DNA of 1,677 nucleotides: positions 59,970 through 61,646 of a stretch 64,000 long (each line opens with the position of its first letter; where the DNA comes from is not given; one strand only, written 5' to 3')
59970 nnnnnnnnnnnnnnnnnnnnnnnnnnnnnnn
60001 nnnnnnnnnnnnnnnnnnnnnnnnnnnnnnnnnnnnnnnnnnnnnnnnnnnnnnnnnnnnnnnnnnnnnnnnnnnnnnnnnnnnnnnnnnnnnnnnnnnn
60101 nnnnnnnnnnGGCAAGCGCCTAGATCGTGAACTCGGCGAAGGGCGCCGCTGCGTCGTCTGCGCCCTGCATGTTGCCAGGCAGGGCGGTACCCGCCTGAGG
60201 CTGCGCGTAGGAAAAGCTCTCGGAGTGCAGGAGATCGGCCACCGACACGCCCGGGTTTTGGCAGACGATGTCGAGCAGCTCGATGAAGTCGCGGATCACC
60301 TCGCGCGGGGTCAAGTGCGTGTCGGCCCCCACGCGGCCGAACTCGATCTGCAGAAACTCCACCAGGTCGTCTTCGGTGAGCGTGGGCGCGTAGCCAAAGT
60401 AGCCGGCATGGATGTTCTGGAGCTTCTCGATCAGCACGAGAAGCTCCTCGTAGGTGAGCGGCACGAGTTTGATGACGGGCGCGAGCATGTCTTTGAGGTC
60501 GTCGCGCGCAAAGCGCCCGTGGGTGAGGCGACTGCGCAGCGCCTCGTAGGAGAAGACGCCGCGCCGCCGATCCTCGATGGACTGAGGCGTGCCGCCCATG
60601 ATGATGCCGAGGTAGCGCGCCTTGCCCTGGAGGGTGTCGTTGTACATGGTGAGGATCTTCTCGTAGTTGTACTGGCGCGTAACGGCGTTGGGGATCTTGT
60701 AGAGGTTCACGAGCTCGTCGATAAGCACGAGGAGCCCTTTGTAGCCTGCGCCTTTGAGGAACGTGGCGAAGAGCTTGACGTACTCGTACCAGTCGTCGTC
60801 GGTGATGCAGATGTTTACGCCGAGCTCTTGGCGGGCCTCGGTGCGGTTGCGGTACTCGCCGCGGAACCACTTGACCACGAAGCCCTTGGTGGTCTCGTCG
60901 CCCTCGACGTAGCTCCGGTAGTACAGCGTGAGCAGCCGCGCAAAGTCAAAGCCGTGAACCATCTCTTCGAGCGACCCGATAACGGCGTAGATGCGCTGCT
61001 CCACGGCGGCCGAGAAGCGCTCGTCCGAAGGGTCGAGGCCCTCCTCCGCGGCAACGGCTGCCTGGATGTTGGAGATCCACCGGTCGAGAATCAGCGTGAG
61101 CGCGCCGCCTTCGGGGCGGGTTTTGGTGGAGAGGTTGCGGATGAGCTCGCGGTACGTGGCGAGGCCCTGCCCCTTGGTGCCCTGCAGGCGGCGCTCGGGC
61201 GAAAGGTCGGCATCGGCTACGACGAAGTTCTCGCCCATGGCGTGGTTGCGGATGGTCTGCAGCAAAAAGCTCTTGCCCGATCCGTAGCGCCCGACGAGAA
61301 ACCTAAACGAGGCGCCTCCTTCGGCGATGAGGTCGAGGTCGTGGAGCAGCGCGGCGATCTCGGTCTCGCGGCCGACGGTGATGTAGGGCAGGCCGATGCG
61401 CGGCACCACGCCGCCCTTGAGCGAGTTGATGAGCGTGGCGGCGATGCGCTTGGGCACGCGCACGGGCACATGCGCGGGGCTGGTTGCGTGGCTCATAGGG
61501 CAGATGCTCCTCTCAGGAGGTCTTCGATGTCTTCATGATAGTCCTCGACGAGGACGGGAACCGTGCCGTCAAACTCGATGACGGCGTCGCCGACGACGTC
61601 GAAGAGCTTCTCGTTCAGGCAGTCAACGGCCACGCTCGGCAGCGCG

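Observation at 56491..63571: Shango-like TerB / DUF2791 ATPase / Lhr-helicase operon carrying an embedded polytopic-membrane LytTR gene: candidate undescribed four-gene defence architecture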

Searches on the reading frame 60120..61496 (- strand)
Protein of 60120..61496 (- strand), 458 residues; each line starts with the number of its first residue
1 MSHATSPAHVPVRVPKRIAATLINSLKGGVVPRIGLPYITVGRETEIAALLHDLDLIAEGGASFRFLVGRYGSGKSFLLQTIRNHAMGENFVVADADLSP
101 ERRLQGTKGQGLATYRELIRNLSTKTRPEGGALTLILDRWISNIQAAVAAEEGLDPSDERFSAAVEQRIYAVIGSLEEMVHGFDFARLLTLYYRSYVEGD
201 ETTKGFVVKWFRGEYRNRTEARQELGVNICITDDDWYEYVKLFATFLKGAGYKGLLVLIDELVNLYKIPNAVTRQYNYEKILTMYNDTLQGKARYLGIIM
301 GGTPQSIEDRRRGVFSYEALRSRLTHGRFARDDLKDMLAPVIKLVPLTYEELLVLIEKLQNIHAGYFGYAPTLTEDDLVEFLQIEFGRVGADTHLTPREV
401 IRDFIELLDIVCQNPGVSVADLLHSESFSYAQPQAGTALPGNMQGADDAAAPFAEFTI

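Call 3: search_protein_families(library=pfam, proteins=[window:60120-61496:-], max_evalue=0.01)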
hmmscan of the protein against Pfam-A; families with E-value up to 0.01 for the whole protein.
window:60120-61496:- (458 aa): 4 families
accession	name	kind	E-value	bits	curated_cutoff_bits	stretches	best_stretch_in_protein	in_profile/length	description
PF10923.14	BrxC_BrxD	-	6.4e-169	562.7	22.2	1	14-425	1-412/414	BREX system ATP-binding protein BrxC/D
PF13191.12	AAA_16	-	1e-08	36.3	32.6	1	41-169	3-124/167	AAA ATPase domain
PF13401.12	AAA_22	-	0.0024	18.6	27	0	61-89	4-32/130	AAA domain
PF01637.24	ATPase_2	-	0.0075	16.5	33.2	0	42-85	3-43/225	ATPase domain predominantly from Archaea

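Call 4: search_protein_families(library=padloc, proteins=[window:60120-61496:-], max_evalue=0.01)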
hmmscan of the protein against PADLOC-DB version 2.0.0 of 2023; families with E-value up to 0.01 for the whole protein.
window:60120-61496:- (458 aa): 2 families
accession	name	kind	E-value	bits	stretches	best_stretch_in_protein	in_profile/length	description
PDLC03959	SngB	-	2.7e-189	627.8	1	13-433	5-425/439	-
PDLC02494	BrxD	-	6.4e-50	168.6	1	17-415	7-402/440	BrxD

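Call 5: search_protein_families(library=ncbifam, proteins=[window:60120-61496:-], max_evalue=0.01)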
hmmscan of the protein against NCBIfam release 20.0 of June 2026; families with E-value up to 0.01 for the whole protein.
window:60120-61496:- (458 aa): 2 families
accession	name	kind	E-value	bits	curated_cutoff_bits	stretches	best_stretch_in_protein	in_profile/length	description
NF033438.1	BREX_BrxD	equivalog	6.9e-50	170.3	350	1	19-414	5-397/423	BREX system ATP-binding protein BrxD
TIGR03420.1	DnaA_homol_Hda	equivalog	0.0072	15.9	194.8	0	47-89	22-65/226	DnaA regulatory inactivator Hda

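Call 20: find_homologous_proteins(query=window:60120-61496:-, max_evalue=1e-30)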
Query window:60120-61496:- (458 aa): 8000 proteins with E <= 1e-30 among 8000 candidates; the best 120 are listed.
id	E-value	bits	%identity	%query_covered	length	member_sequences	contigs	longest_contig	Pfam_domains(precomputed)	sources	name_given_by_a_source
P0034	0.0e+0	1024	99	100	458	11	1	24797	PF10923.15,PF13191.13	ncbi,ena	-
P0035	7.2e-294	992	97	100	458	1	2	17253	PF10923.15,PF13191.13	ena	-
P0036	1.8e-293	991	96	100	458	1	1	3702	PF10923.15,PF13191.13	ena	-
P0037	3.6e-293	990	96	100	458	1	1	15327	PF10923.15,PF13191.13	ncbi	-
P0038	8.2e-287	969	95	99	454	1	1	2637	PF10923.15,PF13191.13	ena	-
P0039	1.4e-244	830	99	81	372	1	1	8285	PF10923.15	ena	-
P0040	2.9e-240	816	70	100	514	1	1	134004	PF10923.15,PF13191.13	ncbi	-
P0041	5.1e-240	815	82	99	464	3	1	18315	PF10923.15,PF13191.13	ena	-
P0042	1.1e-239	814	80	100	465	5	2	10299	PF10923.15,PF13191.13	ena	-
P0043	1.5e-238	810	81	100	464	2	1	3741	PF10923.15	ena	-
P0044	2.2e-237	806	81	99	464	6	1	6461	PF10923.15,PF13191.13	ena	-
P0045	7.3e-232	788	76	100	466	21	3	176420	PF10923.15,PF13191.13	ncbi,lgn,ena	-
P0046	1.2e-231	787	77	98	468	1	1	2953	PF10923.15,PF13191.13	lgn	-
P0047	1.3e-231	787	76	100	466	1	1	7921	PF10923.15,PF13191.13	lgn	-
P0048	1.7e-231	787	80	95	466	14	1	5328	PF10923.15,PF13191.13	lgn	-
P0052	7.0e-229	778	74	99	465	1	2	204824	PF10923.15,PF13191.13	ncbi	-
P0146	4.8e-220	749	79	93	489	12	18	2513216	PF10923.15,PF13191.13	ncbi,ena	-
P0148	4.9e-220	749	75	98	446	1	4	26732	PF10923.15,PF13191.13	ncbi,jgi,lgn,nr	ncbi:MAG: ATP-binding protein [Coriobacteriales bacterium]|jgi:hypothetical protein|nr:ATP-binding p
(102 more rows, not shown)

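Call 21: find_encoding_contigs(protein=P0034, flank=10000, max_places=3)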
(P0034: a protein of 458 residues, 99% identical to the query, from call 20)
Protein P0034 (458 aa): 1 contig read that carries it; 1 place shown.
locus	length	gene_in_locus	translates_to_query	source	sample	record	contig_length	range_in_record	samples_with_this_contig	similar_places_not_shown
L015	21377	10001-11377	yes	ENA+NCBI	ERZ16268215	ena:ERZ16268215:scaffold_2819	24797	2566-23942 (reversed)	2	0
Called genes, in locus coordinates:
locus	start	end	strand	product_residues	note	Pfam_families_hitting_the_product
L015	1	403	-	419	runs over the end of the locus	?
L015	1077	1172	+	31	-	-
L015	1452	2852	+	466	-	PF00291:PALP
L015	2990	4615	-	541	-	PF13237:Fer4_10 (weak), PF12838:Fer4_7, PF13187:Fer4_9 (weak), PF25160:LdpA_Fe-S-bd, PF00037:Fer4, PF12797:Fer4_2 (weak), PF00037:Fer4, PF02906:Fe_hyd_lg_C, +8 more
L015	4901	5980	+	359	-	PF12974:Phosphonate-bd (faint)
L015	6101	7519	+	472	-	PF00528:BPD_transp_1, PF00005:ABC_tran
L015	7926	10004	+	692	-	PF13208:TerB_N, PF15615:TerB_C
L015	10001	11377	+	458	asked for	PF10923:BrxC_BrxD, PF13191:AAA_16 (weak)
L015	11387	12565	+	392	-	PF04397:LytTR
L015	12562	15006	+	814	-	PF00270:DEAD, PF00271:Helicase_C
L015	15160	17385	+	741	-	PF12873:DUF3825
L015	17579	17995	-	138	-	-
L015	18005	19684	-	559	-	PF02463:SMC_N (faint), PF00005:ABC_tran, PF13304:AAA_21 (faint), PF12848:ABC_tran_Xtn, PF00005:ABC_tran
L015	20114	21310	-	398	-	PF02661:Fic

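Call 22: find_encoding_contigs(protein=P0041, flank=8000, max_places=2)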
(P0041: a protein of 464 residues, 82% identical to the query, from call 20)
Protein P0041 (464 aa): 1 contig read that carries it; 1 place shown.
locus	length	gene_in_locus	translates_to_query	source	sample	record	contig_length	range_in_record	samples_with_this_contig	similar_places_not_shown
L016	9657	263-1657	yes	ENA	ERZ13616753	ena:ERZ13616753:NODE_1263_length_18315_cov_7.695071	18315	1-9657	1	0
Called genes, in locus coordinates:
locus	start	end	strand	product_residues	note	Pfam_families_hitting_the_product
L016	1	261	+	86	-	?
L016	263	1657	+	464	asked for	PF10923:BrxC_BrxD, PF13191:AAA_16 (faint)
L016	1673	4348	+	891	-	PF00270:DEAD, PF00271:Helicase_C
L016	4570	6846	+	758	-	PF12873:DUF3825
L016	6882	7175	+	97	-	-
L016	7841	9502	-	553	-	PF07690:MFS_1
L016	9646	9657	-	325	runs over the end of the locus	PF02275:CBAH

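Call 23: find_encoding_contigs(protein=P0045, flank=8000, max_places=3)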
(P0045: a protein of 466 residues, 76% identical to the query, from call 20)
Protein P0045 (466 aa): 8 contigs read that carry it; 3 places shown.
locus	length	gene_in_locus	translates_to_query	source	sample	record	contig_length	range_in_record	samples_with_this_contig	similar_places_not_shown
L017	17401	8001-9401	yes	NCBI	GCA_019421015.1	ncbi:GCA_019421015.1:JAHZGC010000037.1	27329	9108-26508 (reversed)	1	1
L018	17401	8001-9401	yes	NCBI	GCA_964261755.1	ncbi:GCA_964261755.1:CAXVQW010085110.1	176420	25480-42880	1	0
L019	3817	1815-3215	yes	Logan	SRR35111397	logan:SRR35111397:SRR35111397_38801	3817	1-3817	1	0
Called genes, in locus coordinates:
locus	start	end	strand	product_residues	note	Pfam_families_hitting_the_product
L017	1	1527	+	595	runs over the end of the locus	PF00501:AMP-binding, PF13193:AMP-binding_C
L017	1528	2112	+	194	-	PF13560:HTH_31 (weak), PF01381:HTH_3, PF12844:HTH_19 (weak), PF07883:Cupin_2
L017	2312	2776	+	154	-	-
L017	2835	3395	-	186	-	PF01613:Flavin_Reduct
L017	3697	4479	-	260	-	PF12746:GNAT_acetyltran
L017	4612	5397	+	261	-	PF02535:Zip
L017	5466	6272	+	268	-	PF24675:NpmA, PF02390:Methyltransf_4, PF13847:Methyltransf_31, PF08241:Methyltransf_11 (weak), PF08242:Methyltransf_12 (faint), PF13649:Methyltransf_25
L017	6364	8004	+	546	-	PF13208:TerB_N, PF15615:TerB_C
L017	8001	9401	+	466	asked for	PF10923:BrxC_BrxD, PF13191:AAA_16 (weak)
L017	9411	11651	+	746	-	PF00270:DEAD, PF00271:Helicase_C, PF22590:Cas3-like_C_2 (weak)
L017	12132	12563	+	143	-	PF00392:GntR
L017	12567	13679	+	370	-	PF07853:DUF1648, PF19124:DUF5808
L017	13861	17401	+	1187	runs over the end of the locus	PF00873:ACR_tran, PF03176:MMPL (weak)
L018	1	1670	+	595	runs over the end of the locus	PF00501:AMP-binding, PF13193:AMP-binding_C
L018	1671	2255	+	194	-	PF13560:HTH_31 (weak), PF01381:HTH_3, PF12844:HTH_19 (weak), PF07883:Cupin_2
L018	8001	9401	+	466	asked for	PF10923:BrxC_BrxD, PF13191:AAA_16 (weak)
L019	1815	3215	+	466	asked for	PF10923:BrxC_BrxD, PF13191:AAA_16 (weak)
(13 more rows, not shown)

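Call 24: find_encoding_contigs(protein=P0052, flank=8000, max_places=2)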
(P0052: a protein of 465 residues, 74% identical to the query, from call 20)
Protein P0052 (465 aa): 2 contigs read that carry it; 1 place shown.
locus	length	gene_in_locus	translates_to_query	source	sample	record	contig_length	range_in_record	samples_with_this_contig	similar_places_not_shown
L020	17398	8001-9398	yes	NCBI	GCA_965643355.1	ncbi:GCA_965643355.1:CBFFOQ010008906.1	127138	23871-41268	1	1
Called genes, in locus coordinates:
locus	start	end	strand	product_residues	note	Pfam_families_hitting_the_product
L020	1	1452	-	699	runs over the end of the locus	PF12686:DUF3800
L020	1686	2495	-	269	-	PF07722:Peptidase_C26, PF00117:GATase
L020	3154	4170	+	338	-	PF20434:BD-FAE, PF07859:Abhydrolase_3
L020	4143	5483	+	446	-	PF16911:PapA_C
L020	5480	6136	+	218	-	PF19845:DUF6320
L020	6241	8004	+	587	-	PF13208:TerB_N, PF15615:TerB_C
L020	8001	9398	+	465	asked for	PF10923:BrxC_BrxD, PF13191:AAA_16 (weak)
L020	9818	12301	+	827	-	PF00270:DEAD, PF00271:Helicase_C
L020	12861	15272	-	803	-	-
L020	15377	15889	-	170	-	PF13470:PIN_3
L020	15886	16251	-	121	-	-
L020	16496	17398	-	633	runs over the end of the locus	PF04205:FMN_bind, PF00890:FAD_binding_2, PF01266:DAO, PF01494:FAD_binding_3 (faint), PF01593:Amino_oxidase (faint), PF03486:HI0933_like (weak), PF12831:FAD_oxidored (weak), PF13450:NAD_binding_8, +1 more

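Call 31: list_cluster_members(proteins=[P0034, P0041, P0045, P0008, P0007])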
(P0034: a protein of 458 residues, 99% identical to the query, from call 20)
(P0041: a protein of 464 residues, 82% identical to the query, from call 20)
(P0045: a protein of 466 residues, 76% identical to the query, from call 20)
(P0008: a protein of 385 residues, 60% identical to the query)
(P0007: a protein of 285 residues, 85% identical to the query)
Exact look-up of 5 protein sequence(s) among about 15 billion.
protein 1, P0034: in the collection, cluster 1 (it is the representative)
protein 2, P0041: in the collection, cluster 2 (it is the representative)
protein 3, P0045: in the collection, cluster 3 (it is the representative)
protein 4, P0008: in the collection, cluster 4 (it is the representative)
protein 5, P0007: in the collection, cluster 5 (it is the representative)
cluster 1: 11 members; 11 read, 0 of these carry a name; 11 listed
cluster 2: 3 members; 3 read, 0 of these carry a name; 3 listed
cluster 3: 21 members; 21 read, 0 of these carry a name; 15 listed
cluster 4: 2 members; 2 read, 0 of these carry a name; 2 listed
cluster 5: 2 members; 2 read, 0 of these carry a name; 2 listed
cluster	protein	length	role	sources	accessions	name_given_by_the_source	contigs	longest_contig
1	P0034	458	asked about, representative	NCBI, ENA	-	-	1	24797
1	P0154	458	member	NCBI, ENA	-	-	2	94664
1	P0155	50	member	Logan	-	-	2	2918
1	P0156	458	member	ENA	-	-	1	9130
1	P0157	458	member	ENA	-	-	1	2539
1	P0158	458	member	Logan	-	-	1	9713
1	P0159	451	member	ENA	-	-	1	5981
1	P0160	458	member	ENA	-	-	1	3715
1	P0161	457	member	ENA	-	-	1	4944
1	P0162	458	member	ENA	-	-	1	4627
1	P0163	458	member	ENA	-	-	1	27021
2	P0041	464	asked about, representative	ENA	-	-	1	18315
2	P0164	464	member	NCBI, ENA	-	-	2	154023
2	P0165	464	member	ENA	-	-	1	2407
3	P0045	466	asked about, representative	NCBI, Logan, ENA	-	-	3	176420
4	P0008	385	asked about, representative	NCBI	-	-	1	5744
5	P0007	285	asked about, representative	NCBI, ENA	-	-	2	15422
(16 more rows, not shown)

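Call 62: search_protein_families(library=padloc, proteins=[L020:12861-15272:-], max_evalue=0.01)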
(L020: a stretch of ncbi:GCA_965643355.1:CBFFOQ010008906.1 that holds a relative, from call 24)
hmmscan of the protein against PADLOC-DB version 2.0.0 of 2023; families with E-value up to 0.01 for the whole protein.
L020:12861-15272:- (803 aa): 0 families

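Call 63: find_encoding_contigs(protein=P0042, flank=6000, max_places=3)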
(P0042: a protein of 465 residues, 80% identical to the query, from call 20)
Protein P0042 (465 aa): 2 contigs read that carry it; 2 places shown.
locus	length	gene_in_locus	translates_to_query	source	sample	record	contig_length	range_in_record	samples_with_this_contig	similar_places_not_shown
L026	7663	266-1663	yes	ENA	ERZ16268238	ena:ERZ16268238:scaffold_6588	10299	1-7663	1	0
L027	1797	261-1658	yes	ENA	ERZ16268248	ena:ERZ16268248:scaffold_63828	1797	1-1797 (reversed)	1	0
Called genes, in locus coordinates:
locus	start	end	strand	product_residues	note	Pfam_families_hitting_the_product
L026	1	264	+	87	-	?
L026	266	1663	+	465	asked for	PF10923:BrxC_BrxD, PF13191:AAA_16 (faint)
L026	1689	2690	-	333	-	-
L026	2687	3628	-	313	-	-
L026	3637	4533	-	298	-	-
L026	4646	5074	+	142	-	PF02082:Rrf2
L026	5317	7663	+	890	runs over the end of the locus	PF00270:DEAD, PF00271:Helicase_C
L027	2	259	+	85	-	?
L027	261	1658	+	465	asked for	PF10923:BrxC_BrxD, PF13191:AAA_16 (faint)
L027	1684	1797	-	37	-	?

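Call 64: find_encoding_contigs(protein=P0146, flank=6000, max_places=3)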
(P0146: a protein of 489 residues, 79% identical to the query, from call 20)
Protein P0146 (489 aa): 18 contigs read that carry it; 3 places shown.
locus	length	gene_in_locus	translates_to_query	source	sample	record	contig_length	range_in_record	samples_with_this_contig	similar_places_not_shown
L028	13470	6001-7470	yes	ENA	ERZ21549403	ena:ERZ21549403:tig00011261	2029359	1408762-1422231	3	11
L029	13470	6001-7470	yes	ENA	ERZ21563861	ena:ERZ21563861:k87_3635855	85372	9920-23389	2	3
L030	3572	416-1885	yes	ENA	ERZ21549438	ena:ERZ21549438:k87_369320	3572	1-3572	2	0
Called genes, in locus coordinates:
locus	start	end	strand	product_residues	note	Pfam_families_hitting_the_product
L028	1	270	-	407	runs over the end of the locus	PF12797:Fer4_2 (faint), PF12838:Fer4_7 (weak), PF13187:Fer4_9 (weak), PF13237:Fer4_10 (weak), PF14697:Fer4_21 (weak), PF00037:Fer4 (weak), PF01012:ETF, PF00766:ETF_alpha, +3 more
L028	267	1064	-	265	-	PF01012:ETF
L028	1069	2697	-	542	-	PF01565:FAD_binding_4, PF02913:FAD-oxidase_C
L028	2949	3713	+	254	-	PF04474:DUF554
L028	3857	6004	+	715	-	PF13208:TerB_N, PF15615:TerB_C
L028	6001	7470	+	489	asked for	PF10923:BrxC_BrxD, PF13191:AAA_16 (weak)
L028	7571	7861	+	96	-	-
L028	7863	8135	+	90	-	-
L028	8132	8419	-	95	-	-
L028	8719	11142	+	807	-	PF00270:DEAD, PF00271:Helicase_C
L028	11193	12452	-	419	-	PF09587:PGA_cap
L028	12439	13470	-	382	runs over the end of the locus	PF01564:Spermine_synth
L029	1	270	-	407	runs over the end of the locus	PF12797:Fer4_2 (faint), PF12838:Fer4_7 (weak), PF13187:Fer4_9 (weak), PF13237:Fer4_10 (weak), PF14697:Fer4_21 (weak), PF00037:Fer4 (weak), PF01012:ETF, PF00766:ETF_alpha, +3 more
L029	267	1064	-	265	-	PF01012:ETF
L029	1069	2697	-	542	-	PF01565:FAD_binding_4, PF02913:FAD-oxidase_C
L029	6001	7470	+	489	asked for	PF10923:BrxC_BrxD, PF13191:AAA_16 (weak)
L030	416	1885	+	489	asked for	PF10923:BrxC_BrxD, PF13191:AAA_16 (weak)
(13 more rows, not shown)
